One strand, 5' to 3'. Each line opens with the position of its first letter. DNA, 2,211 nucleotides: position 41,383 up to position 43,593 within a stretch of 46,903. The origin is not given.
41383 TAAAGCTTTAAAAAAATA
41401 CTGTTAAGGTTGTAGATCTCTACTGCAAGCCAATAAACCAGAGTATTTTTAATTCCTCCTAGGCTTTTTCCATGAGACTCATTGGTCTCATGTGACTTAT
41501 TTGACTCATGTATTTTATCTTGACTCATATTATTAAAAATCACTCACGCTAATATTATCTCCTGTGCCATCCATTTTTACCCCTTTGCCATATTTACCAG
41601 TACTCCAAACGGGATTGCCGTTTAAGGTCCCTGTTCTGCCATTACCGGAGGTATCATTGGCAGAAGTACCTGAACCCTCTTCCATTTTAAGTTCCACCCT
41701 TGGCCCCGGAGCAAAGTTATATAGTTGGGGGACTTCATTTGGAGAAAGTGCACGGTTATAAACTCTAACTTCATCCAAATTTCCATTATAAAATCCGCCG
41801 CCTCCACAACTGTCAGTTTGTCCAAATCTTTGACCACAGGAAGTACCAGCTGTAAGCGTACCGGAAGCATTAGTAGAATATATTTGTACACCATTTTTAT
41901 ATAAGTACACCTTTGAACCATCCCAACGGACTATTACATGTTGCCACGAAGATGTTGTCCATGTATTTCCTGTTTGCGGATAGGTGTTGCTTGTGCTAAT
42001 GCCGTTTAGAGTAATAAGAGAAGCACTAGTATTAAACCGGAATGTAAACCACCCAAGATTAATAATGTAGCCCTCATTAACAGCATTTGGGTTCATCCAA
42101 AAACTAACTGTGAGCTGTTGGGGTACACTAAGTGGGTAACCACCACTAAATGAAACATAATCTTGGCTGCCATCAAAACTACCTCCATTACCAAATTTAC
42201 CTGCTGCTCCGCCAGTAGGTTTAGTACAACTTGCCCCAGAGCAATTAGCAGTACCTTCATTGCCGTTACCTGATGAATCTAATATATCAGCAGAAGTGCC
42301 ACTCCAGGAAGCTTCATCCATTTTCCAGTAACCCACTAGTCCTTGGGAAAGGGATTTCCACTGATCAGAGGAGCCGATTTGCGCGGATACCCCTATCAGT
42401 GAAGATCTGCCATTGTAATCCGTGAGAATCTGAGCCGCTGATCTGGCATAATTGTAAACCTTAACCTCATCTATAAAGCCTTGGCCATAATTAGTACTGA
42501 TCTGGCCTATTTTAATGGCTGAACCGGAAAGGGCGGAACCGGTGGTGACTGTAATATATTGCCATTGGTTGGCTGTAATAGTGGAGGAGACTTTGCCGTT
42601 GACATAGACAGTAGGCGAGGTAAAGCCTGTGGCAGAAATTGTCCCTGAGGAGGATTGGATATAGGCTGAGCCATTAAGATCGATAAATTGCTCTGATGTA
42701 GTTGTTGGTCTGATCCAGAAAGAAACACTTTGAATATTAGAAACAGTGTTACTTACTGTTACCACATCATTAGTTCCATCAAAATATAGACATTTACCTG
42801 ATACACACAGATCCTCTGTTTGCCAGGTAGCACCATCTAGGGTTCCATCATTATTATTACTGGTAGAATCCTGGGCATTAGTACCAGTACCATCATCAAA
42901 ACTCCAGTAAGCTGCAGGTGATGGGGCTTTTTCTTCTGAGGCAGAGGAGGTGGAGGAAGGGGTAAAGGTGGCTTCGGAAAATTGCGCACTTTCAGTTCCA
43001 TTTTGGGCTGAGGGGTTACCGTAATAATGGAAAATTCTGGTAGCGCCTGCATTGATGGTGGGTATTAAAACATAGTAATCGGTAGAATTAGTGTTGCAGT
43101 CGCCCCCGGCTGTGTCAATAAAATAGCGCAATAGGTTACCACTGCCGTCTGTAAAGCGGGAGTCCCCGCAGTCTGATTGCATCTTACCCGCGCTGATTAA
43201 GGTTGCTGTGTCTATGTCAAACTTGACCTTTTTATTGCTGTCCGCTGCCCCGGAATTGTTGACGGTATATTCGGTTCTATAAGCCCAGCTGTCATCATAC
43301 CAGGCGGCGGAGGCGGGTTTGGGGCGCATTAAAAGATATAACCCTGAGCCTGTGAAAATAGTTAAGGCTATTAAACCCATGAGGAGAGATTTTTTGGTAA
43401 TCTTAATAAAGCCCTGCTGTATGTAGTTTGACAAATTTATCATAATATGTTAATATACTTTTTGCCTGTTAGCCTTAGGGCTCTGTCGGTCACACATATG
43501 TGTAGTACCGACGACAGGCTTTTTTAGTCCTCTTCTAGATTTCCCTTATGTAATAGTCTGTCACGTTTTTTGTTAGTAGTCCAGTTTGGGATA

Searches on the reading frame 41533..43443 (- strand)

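Call 66: search_protein_families(library=pfam, proteins=[window:41533-43443:-], max_evalue=0.001)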
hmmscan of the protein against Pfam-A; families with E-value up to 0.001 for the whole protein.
window:41533-43443:- (636 aa): 2 families
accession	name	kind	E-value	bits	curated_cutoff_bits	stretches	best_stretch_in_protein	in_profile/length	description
PF13385.13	Laminin_G_3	-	3.3e-27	95.9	27.6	2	424-571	1-150/151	Concanavalin A-like lectin/glucanases superfamily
PF10102.14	DUF2341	-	8.1e-07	29.9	23.4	1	91-155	1-64/84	Domain of unknown function (DUF2341)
